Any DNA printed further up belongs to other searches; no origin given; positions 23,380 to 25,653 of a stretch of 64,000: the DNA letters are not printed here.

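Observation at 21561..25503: Aldolase-SDR fusion + mtnP + mtnA: candidate fused variant of the MTA/5'-deoxyadenosine DHAP shunt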

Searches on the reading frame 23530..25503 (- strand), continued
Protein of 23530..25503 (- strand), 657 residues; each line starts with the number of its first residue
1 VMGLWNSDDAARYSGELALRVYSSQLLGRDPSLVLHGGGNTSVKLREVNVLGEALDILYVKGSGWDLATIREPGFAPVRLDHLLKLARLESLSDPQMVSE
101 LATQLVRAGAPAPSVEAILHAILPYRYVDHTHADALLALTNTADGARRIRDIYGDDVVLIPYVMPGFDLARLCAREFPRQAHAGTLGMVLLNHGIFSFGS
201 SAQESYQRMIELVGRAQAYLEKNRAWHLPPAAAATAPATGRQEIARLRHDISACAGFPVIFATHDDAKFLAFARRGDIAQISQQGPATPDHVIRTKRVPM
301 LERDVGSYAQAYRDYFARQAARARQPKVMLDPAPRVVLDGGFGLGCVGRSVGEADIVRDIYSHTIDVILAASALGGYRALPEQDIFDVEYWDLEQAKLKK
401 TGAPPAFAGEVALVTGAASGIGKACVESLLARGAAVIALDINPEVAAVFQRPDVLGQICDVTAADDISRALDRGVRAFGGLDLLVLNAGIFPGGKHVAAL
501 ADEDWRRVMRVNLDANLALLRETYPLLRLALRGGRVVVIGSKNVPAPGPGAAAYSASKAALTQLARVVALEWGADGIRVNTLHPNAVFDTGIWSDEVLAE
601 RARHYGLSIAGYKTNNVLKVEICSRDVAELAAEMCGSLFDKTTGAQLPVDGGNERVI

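Call 72: find_homologous_proteins(query=L068:10001-11971:+, max_evalue=1e-100)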
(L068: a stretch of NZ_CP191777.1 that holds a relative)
Query L068:10001-11971:+ (657 aa): 8000 proteins with E <= 1e-100 among 8000 candidates; the best 120 are listed.
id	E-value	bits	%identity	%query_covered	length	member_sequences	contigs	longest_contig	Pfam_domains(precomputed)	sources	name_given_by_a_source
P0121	0.0e+0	1473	100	100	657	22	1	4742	PF08659.17,PF00596.28,PF13561.13,PF23441.1,PF00106.32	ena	-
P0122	0.0e+0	1374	93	100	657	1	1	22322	PF08659.17,PF00596.28,PF13561.13,PF23441.1,PF00106.32,PF01370.28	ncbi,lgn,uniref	ncbi:bifunctional aldolase/short-chain dehydrogenase [Crocosphaera sp. Alani8]|uniref:bifunctional a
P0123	0.0e+0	1369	93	100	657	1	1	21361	PF08659.17,PF00596.28,PF13561.13,PF23441.1,PF00106.32,PF01370.28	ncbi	ncbi:MAG: bifunctional aldolase/short-chain dehydrogenase [Crocosphaera sp.]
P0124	0.0e+0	1360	92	100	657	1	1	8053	PF08659.17,PF00596.28,PF13561.13,PF23441.1,PF00106.32,PF01370.28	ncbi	ncbi:MAG: bifunctional aldolase/short-chain dehydrogenase [Crocosphaera sp.]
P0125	0.0e+0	1358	92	100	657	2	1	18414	PF08659.17,PF00596.28,PF13561.13,PF23441.1,PF00106.32,PF01370.28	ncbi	ncbi:MAG: bifunctional aldolase/short-chain dehydrogenase [Crocosphaera sp.]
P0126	0.0e+0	1353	91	100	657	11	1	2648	PF08659.17,PF00596.28,PF13561.13,PF23441.1,PF00106.32,PF01370.28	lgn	-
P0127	0.0e+0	1351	90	100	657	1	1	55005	PF08659.17,PF00596.28,PF13561.13,PF23441.1,PF00106.32,PF01370.28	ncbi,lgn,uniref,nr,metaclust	ncbi:bifunctional aldolase/short-chain dehydrogenase [Crocosphaera chwakensis]|uniref:Short chain de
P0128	0.0e+0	1347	91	100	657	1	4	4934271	PF08659.17,PF00596.28,PF13561.13,PF23441.1,PF00106.32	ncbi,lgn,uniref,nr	ncbi:putative short-chain dehydrogenase/reductase SDR [Crocosphaera subtropica ATCC 51142]|uniref:Sh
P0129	0.0e+0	1345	90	100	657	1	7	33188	PF08659.17,PF00596.28,PF13561.13,PF23441.1,PF00106.32,PF01370.28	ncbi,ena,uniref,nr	ncbi:bifunctional aldolase/short-chain dehydrogenase [Crocosphaera sp.]|uniref:bifunctional aldolase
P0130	0.0e+0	1336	89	100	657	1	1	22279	PF08659.17,PF00596.28,PF13561.13,PF00106.32,PF01370.28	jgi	jgi:rhamnose utilization protein RhaD (predicted bifunctional aldolase and dehydrogenase)/NAD(P)-dep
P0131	0.0e+0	1316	88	100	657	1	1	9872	PF08659.17,PF00596.28,PF13561.13,PF23441.1,PF00106.32,PF01370.28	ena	-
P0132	0.0e+0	1312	88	100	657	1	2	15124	PF08659.17,PF00596.28,PF13561.13,PF23441.1,PF00106.32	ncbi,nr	ncbi:MAG: bifunctional aldolase/short-chain dehydrogenase [Crocosphaera sp.]|nr:bifunctional aldolas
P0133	0.0e+0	1311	88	100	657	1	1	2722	PF08659.17,PF00596.28,PF13561.13,PF23441.1,PF00106.32,PF01370.28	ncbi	-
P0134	0.0e+0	1310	88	100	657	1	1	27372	PF08659.17,PF00596.28,PF13561.13,PF00106.32,PF01370.28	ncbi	ncbi:MAG: bifunctional aldolase/short-chain dehydrogenase [Crocosphaera sp.]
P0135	0.0e+0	1300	87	100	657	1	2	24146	PF08659.17,PF00596.28,PF13561.13,PF00106.32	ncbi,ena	-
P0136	0.0e+0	1254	84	100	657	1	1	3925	PF00596.28,PF13561.13,PF00106.32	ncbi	ncbi:MAG: bifunctional aldolase/short-chain dehydrogenase [Cyanobacteria bacterium P01_G01_bin.49]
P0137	0.0e+0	1242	83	100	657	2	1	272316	PF08659.17,PF00596.28,PF13561.13,PF00106.32,PF01370.28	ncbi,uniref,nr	ncbi:bifunctional aldolase/short-chain dehydrogenase [Crocosphaera sp. XPORK-15E]|uniref:bifunctiona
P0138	0.0e+0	1241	83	100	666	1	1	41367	PF08659.17,PF00596.28,PF13561.13,PF23441.1,PF00106.32,PF01370.28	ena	-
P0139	0.0e+0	1188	79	100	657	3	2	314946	PF08659.17,PF00596.28,PF13561.13,PF23441.1,PF00106.32,PF01370.28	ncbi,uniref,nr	ncbi:bifunctional aldolase/short-chain dehydrogenase [Aphanothece sacrum]|uniref:Short-chain dehydro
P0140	0.0e+0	1161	77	100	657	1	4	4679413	PF00596.28,PF13561.13,PF00106.32,PF01370.28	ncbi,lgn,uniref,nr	ncbi:short-chain dehydrogenase/reductase SDR [Rippkaea orientalis PCC 8801]|uniref:Short-chain dehyd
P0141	0.0e+0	1161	78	100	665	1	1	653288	PF08659.17,PF00596.28,PF13561.13,PF00106.32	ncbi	-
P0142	0.0e+0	1159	78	100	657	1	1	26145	PF08659.17,PF00596.28,PF13561.13,PF00106.32,PF01370.28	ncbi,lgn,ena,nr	ncbi:MAG TPA: bifunctional aldolase/short-chain dehydrogenase [Cyanothece sp. UBA12306]|nr:bifunctio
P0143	0.0e+0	1108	74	100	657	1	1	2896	PF00596.28,PF13561.13,PF00106.32,PF01370.28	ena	-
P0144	0.0e+0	1101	88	83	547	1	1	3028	PF08659.17,PF00596.28,PF13561.13,PF00106.32,PF01370.28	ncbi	ncbi:MAG: bifunctional aldolase/short-chain dehydrogenase, partial [Crocosphaera sp.]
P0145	0.0e+0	1098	74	100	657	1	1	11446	PF08659.17,PF00596.28,PF13561.13,PF23441.1,PF00106.32,PF01370.28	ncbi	ncbi:MAG: bifunctional aldolase/short-chain dehydrogenase [Limnothrix sp.]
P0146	0.0e+0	1097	73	100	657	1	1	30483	PF00596.28,PF13561.13,PF00106.32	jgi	jgi:rhamnose utilization protein RhaD (predicted bifunctional aldolase and dehydrogenase)/NAD(P)-dep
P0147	0.0e+0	1097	74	100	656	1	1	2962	PF00596.28,PF13561.13,PF00106.32,PF01370.28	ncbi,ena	-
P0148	0.0e+0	1096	74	100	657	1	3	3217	PF08659.17,PF00596.28,PF13561.13,PF00106.32,PF01370.28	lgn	-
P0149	0.0e+0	1096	74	100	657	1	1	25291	PF00596.28,PF13561.13,PF23441.1,PF00106.32,PF01370.28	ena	-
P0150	0.0e+0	1096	73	100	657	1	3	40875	PF00596.28,PF13561.13,PF00106.32,PF01370.28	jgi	jgi:rhamnose utilization protein RhaD (predicted bifunctional aldolase and dehydrogenase)/NAD(P)-dep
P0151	0.0e+0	1096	74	100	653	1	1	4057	PF08659.17,PF00596.28,PF13561.13,PF00106.32,PF01370.28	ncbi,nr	ncbi:MAG: bifunctional aldolase/short-chain dehydrogenase [Moorea sp. SIO2B7]|nr:bifunctional aldola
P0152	0.0e+0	1095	73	100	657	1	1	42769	PF00596.28,PF13561.13,PF00106.32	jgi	jgi:rhamnose utilization protein RhaD (predicted bifunctional aldolase and dehydrogenase)/NAD(P)-dep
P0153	0.0e+0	1094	74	100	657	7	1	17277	PF08659.17,PF00596.28,PF13561.13,PF00106.32,PF01370.28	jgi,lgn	-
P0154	0.0e+0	1093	70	100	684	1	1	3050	PF08659.17,PF00596.28,PF13561.13,PF23441.1,PF00106.32,PF01370.28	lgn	-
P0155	0.0e+0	1092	74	100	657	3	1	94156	PF08659.17,PF00596.28,PF13561.13,PF23441.1,PF00106.32,PF01370.28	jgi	-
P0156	0.0e+0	1090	73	100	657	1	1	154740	PF08659.17,PF00596.28,PF13561.13,PF00106.32,PF01370.28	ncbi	-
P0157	0.0e+0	1087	72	100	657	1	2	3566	PF08659.17,PF00596.28,PF13561.13,PF00106.32,PF01370.28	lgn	-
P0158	0.0e+0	1083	73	100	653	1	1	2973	PF00596.28,PF13561.13,PF00106.32,PF01370.28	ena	-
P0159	0.0e+0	1081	73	100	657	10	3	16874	PF00596.28,PF13561.13,PF00106.32,PF01370.28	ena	-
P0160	0.0e+0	1080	72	100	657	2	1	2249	PF08659.17,PF00596.28,PF13561.13,PF00106.32,PF01370.28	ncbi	-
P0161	0.0e+0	1080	73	100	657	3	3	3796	PF08659.17,PF00596.28,PF13561.13,PF00106.32,PF01370.28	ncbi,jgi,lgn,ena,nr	ncbi:MAG: bifunctional aldolase/short-chain dehydrogenase [Hormoscilla sp. SP5CHS1]|nr:bifunctional 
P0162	0.0e+0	1080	72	100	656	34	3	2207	PF00596.28,PF13561.13,PF23441.1,PF00106.32,PF01370.28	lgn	-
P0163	0.0e+0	1079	72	100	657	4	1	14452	PF00596.28,PF13561.13,PF00106.32,PF01370.28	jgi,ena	jgi:rhamnose utilization protein RhaD (predicted bifunctional aldolase and dehydrogenase)/NAD(P)-dep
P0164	0.0e+0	1079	72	100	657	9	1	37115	PF08659.17,PF00596.28,PF13561.13,PF00106.32,PF01370.28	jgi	-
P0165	0.0e+0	1078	73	100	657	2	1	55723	PF08659.17,PF00596.28,PF13561.13,PF00106.32,PF01370.28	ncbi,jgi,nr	ncbi:MAG: bifunctional aldolase/short-chain dehydrogenase [Hormoscilla sp. GUM202]|nr:bifunctional a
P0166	0.0e+0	1078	72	100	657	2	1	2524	PF00596.28,PF13561.13,PF00106.32,PF01370.28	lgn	-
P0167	0.0e+0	1078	73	100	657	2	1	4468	PF00596.28,PF13561.13,PF00106.32,PF01370.28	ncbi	-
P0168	0.0e+0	1077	72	100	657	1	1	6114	PF00596.28,PF13561.13,PF23441.1,PF00106.32,PF01370.28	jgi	jgi:rhamnose utilization protein RhaD (predicted bifunctional aldolase and dehydrogenase)/NAD(P)-dep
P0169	0.0e+0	1076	73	100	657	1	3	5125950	PF08659.17,PF00596.28,PF13561.13,PF00106.32,PF01370.28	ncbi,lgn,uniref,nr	ncbi:short-chain dehydrogenase/reductase SDR [[Leptolyngbya] sp. PCC 7376]|uniref:bifunctional aldol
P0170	0.0e+0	1075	71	100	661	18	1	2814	PF08659.17,PF00596.28,PF13561.13,PF00106.32,PF01370.28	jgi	jgi:rhamnose utilization protein RhaD (predicted bifunctional aldolase and dehydrogenase)/NAD(P)-dep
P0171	0.0e+0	1075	72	100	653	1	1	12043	PF00596.28,PF13561.13,PF00106.32,PF01370.28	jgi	jgi:rhamnose utilization protein RhaD (predicted bifunctional aldolase and dehydrogenase)/NAD(P)-dep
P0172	0.0e+0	1075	72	100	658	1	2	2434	PF00596.28,PF13561.13,PF00106.32,PF01370.28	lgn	-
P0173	0.0e+0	1074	71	100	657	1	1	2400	PF08659.17,PF00596.28,PF13561.13,PF00106.32,PF01370.28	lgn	-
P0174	0.0e+0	1074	72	100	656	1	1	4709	PF00596.28,PF13561.13,PF00106.32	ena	-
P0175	0.0e+0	1074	73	100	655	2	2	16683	PF00596.28,PF13561.13,PF00106.32,PF01370.28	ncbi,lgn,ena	-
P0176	0.0e+0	1071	72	100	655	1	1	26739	PF08659.17,PF00596.28,PF13561.13,PF23441.1,PF00106.32,PF01370.28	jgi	jgi:rhamnose utilization protein RhaD (predicted bifunctional aldolase and dehydrogenase)/NAD(P)-dep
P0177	0.0e+0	1070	71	100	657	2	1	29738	PF00596.28,PF13561.13,PF00106.32,PF01370.28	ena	-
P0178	0.0e+0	1070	72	100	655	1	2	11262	PF08659.17,PF00596.28,PF13561.13,PF23441.1,PF00106.32,PF01370.28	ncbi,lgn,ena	-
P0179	0.0e+0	1070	71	100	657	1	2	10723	PF00596.28,PF13561.13,PF00106.32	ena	-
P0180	0.0e+0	1069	72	100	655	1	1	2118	PF08659.17,PF00596.28,PF13561.13,PF00106.32,PF01370.28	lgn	-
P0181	0.0e+0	1069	71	100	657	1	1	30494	PF08659.17,PF00596.28,PF13561.13,PF00106.32,PF01370.28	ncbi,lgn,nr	ncbi:MAG: bifunctional aldolase/short-chain dehydrogenase [Snowella sp.]|nr:bifunctional aldolase/sh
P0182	0.0e+0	1068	72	100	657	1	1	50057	PF00596.28,PF13561.13,PF00106.32,PF01370.28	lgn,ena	-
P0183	0.0e+0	1068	71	100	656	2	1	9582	PF08659.17,PF00596.28,PF13561.13,PF23441.1,PF00106.32,PF01370.28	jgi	jgi:rhamnose utilization protein RhaD (predicted bifunctional aldolase and dehydrogenase)/NAD(P)-dep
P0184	0.0e+0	1066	71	100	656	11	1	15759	PF00596.28,PF13561.13,PF00106.32,PF01370.28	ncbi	ncbi:MAG: bifunctional aldolase/short-chain dehydrogenase [Geitlerinemataceae cyanobacterium]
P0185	0.0e+0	1064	71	100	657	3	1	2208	PF08659.17,PF00596.28,PF13561.13,PF00106.32,PF01370.28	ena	-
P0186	0.0e+0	1064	71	100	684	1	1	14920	PF08659.17,PF00596.28,PF13561.13,PF00106.32,PF01370.28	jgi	jgi:rhamnose utilization protein RhaD (predicted bifunctional aldolase and dehydrogenase)/NAD(P)-dep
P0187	0.0e+0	1064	72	100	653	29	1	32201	PF00596.28,PF13561.13,PF00106.32,PF01370.28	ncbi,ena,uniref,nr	ncbi:bifunctional aldolase/short-chain dehydrogenase [Anabaena aphanizomenioides LEGE 00250]|uniref:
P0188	0.0e+0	1062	71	100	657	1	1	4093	PF00596.28,PF13561.13,PF00106.32,PF01370.28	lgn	-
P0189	0.0e+0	1062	70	100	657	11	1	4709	PF08659.17,PF00596.28,PF13561.13,PF00106.32,PF01370.28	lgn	-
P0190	0.0e+0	1062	71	100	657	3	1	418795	PF08659.17,PF00596.28,PF13561.13,PF00106.32,PF01370.28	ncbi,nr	ncbi:MAG: bifunctional aldolase/short-chain dehydrogenase [Oscillatoria sp. SIO1A7]|nr:bifunctional 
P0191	0.0e+0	1061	71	100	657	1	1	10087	PF08659.17,PF00596.28,PF13561.13,PF00106.32,PF01370.28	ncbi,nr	ncbi:MAG: bifunctional aldolase/short-chain dehydrogenase [Cyanobacteriota bacterium]|nr:bifunctiona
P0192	0.0e+0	1061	72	100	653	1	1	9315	PF08659.17,PF00596.28,PF13561.13,PF00106.32,PF01370.28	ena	-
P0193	0.0e+0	1061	71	100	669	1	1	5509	PF08659.17,PF00596.28,PF13561.13,PF23441.1,PF00106.32,PF01370.28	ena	-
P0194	0.0e+0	1061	71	100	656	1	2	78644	PF08659.17,PF00596.28,PF13561.13,PF00106.32,PF01370.28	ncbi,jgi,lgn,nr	ncbi:MAG TPA: bifunctional aldolase/short-chain dehydrogenase [Oscillatoriales cyanobacterium M59_W2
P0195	0.0e+0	1060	72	100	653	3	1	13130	PF08659.17,PF00596.28,PF13561.13,PF00106.32,PF01370.28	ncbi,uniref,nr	ncbi:bifunctional aldolase/short-chain dehydrogenase [Spirulina sp. 06S082]|uniref:bifunctional aldo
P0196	0.0e+0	1060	72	100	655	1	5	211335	PF08659.17,PF00596.28,PF13561.13,PF00106.32,PF01370.28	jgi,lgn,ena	jgi:rhamnose utilization protein RhaD (predicted bifunctional aldolase and dehydrogenase)/NAD(P)-dep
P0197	0.0e+0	1060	71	100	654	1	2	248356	PF08659.17,PF00596.28,PF13561.13,PF00106.32,PF01370.28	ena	-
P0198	0.0e+0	1060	71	100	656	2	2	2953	PF00596.28,PF13561.13,PF23441.1,PF00106.32,PF01370.28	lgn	-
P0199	0.0e+0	1059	71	100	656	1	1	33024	PF08659.17,PF00596.28,PF13561.13,PF00106.32,PF01370.28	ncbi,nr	ncbi:MAG: bifunctional aldolase/short-chain dehydrogenase [Cyanobacteria bacterium J055]|nr:MAG: bif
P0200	0.0e+0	1059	71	100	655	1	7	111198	PF08659.17,PF00596.28,PF13561.13,PF23441.1,PF00106.32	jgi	jgi:rhamnose utilization protein RhaD (predicted bifunctional aldolase and dehydrogenase)/NAD(P)-dep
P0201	0.0e+0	1058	71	100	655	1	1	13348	PF08659.17,PF00596.28,PF13561.13,PF23441.1,PF00106.32,PF01370.28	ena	-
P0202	0.0e+0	1058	72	100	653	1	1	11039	PF00596.28,PF13561.13,PF00106.32,PF01370.28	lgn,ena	-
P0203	0.0e+0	1057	72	100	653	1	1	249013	PF00596.28,PF13561.13,PF00106.32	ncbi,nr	ncbi:MAG: bifunctional aldolase/short-chain dehydrogenase [Cyanobacteria bacterium SBLK]|nr:bifuncti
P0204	0.0e+0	1057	72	100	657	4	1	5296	PF00596.28,PF13561.13,PF00106.32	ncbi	-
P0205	0.0e+0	1057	71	100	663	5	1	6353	PF08659.17,PF00596.28,PF13561.13,PF00106.32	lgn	-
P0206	0.0e+0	1056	72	100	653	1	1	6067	PF00596.28,PF13561.13,PF00106.32,PF01370.28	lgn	-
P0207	0.0e+0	1056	70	100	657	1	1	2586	PF08659.17,PF00596.28,PF13561.13,PF00106.32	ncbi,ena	-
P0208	0.0e+0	1056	70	100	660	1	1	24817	PF08659.17,PF00596.28,PF13561.13,PF00106.32,PF01370.28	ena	-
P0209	0.0e+0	1055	71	100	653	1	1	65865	PF00596.28,PF13561.13,PF00106.32,PF01370.28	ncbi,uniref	ncbi:bifunctional aldolase/short-chain dehydrogenase [Coleofasciculus sp.]|uniref:bifunctional aldol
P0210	0.0e+0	1055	71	100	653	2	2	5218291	PF00596.28,PF13561.13,PF00106.32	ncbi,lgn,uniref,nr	ncbi:bifunctional aldolase/short-chain dehydrogenase [Spirulina subsalsa]|uniref:bifunctional aldola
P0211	0.0e+0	1054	71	100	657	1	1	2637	PF00596.28,PF13561.13,PF00106.32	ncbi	-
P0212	0.0e+0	1053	71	100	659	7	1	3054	PF00596.28,PF13561.13,PF00106.32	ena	-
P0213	0.0e+0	1052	71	100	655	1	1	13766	PF08659.17,PF00596.28,PF13561.13,PF00106.32,PF01370.28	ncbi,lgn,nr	ncbi:MAG: bifunctional aldolase/short-chain dehydrogenase [Cyanobacteriota bacterium]|nr:bifunctiona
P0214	0.0e+0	1051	72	100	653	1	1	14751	PF08659.17,PF00596.28,PF13561.13,PF00106.32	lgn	-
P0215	0.0e+0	1051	71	100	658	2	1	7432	PF00596.28,PF13561.13,PF00106.32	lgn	-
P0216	0.0e+0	1051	70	100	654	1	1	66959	PF08659.17,PF00596.28,PF13561.13,PF00106.32,PF01370.28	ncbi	-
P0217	0.0e+0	1051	70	100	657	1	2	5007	PF00596.28,PF13561.13,PF23441.1,PF00106.32,PF01370.28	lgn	-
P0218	0.0e+0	1051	71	100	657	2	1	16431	PF08659.17,PF00596.28,PF13561.13,PF00106.32,PF01370.28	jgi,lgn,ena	-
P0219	0.0e+0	1050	70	100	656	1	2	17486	PF00596.28,PF13561.13,PF23441.1,PF00106.32,PF01370.28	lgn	-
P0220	0.0e+0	1050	70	100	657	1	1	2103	PF08659.17,PF00596.28,PF13561.13,PF00106.32,PF01370.28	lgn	-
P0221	0.0e+0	1050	69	100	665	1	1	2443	PF08659.17,PF00596.28,PF13561.13,PF00106.32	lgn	-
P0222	0.0e+0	1050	71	100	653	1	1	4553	PF08659.17,PF00596.28,PF13561.13,PF00106.32,PF01370.28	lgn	-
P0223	0.0e+0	1049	71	100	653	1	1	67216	PF00596.28,PF13561.13,PF00106.32,PF01370.28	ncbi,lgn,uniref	ncbi:MAG: bifunctional aldolase/short-chain dehydrogenase [Coleofasciculus sp. G1-WW12-02]|uniref:bi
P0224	0.0e+0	1049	70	100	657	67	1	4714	PF00596.28,PF13561.13,PF00106.32,PF01370.28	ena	-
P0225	0.0e+0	1049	71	100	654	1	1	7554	PF08659.17,PF00596.28,PF13561.13,PF00106.32,PF01370.28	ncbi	ncbi:MAG: bifunctional aldolase/short-chain dehydrogenase [Spirulinaceae cyanobacterium]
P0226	0.0e+0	1048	70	100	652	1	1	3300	PF08659.17,PF00596.28,PF13561.13,PF00106.32,PF01370.28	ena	-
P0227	0.0e+0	1048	71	100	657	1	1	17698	PF00596.28,PF13561.13,PF00106.32,PF01370.28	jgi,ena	jgi:rhamnose utilization protein RhaD (predicted bifunctional aldolase and dehydrogenase)/NAD(P)-dep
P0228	0.0e+0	1048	71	100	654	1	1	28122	PF08659.17,PF00596.28,PF13561.13,PF00106.32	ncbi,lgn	ncbi:MAG: bifunctional aldolase/short-chain dehydrogenase [Spirulinaceae cyanobacterium]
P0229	0.0e+0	1048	71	100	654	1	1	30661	PF08659.17,PF00596.28,PF13561.13,PF00106.32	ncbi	ncbi:MAG: bifunctional aldolase/short-chain dehydrogenase [Spirulinaceae cyanobacterium]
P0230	0.0e+0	1048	71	100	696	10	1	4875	PF00596.28,PF13561.13,PF00106.32,PF01370.28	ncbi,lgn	ncbi:MAG: bifunctional aldolase/short-chain dehydrogenase [Coleofasciculus chthonoplastes F3-SA18-01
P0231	0.0e+0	1048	71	100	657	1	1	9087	PF08659.17,PF00596.28,PF13561.13,PF00106.32,PF01370.28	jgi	jgi:rhamnose utilization protein RhaD (predicted bifunctional aldolase and dehydrogenase)/NAD(P)-dep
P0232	0.0e+0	1048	71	100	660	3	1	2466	PF00596.28,PF13561.13,PF00106.32,PF01370.28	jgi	jgi:rhamnose utilization protein RhaD (predicted bifunctional aldolase and dehydrogenase)/NAD(P)-dep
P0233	0.0e+0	1048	70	100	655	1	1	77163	PF08659.17,PF00596.28,PF13561.13,PF23441.1,PF00106.32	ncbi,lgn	ncbi:MAG: bifunctional aldolase/short-chain dehydrogenase [Microcoleaceae cyanobacterium]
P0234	0.0e+0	1047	71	100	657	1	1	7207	PF08659.17,PF00596.28,PF13561.13,PF00106.32,PF01370.28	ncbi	ncbi:MAG: bifunctional aldolase/short-chain dehydrogenase [Xenococcus sp. (in: cyanobacteria)]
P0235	0.0e+0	1047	71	100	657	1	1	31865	PF00596.28,PF13561.13,PF00106.32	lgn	-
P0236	0.0e+0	1046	71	100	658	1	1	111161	PF08659.17,PF00596.28,PF13561.13,PF00106.32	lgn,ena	-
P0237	0.0e+0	1046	71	100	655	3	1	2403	PF08659.17,PF00596.28,PF13561.13,PF23441.1,PF00106.32,PF01370.28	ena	-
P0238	0.0e+0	1046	70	100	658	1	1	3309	PF00596.28,PF13561.13,PF00106.32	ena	-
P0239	0.0e+0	1046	70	100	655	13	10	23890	PF08659.17,PF00596.28,PF13561.13,PF23441.1,PF00106.32,PF01370.28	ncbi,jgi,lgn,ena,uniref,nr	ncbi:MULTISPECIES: bifunctional aldolase/short-chain dehydrogenase [unclassified Roseofilum]|uniref:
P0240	0.0e+0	1045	70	100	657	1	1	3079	PF00596.28,PF13561.13,PF00106.32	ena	-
